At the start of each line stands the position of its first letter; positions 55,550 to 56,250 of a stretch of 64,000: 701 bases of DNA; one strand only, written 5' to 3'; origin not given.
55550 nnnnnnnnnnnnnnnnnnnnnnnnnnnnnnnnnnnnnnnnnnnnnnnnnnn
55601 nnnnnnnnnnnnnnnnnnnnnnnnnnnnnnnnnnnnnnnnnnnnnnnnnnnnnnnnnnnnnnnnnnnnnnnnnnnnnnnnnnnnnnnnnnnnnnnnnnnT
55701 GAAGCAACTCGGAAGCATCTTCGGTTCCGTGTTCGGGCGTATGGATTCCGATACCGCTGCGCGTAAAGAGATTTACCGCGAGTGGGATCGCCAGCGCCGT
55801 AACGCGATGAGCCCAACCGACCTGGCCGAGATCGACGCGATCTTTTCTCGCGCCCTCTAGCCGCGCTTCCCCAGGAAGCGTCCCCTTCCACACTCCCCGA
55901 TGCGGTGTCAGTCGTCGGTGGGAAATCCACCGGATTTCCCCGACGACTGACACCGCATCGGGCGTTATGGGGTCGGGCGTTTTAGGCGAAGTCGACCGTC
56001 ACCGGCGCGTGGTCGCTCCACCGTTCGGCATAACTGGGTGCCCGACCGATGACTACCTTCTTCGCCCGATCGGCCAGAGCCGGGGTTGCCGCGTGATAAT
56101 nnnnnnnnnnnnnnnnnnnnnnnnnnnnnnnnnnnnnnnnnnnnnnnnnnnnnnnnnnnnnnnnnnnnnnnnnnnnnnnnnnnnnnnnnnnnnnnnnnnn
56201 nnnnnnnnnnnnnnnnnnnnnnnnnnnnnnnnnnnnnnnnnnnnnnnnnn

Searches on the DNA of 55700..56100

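Call 72: search_with_rna_model(model_id=R1, source=window, start=55700, end=56100, filters=off, max_evalue=1, show_alignments=2)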
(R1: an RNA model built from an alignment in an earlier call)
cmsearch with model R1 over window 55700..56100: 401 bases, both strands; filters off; matches with E-value up to 1: 2.
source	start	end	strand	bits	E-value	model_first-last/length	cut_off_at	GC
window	55886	55974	+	26.4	4.9e-07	1-105/105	no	0.62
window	55880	55972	-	17.9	8.8e-05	1-105/105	no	0.63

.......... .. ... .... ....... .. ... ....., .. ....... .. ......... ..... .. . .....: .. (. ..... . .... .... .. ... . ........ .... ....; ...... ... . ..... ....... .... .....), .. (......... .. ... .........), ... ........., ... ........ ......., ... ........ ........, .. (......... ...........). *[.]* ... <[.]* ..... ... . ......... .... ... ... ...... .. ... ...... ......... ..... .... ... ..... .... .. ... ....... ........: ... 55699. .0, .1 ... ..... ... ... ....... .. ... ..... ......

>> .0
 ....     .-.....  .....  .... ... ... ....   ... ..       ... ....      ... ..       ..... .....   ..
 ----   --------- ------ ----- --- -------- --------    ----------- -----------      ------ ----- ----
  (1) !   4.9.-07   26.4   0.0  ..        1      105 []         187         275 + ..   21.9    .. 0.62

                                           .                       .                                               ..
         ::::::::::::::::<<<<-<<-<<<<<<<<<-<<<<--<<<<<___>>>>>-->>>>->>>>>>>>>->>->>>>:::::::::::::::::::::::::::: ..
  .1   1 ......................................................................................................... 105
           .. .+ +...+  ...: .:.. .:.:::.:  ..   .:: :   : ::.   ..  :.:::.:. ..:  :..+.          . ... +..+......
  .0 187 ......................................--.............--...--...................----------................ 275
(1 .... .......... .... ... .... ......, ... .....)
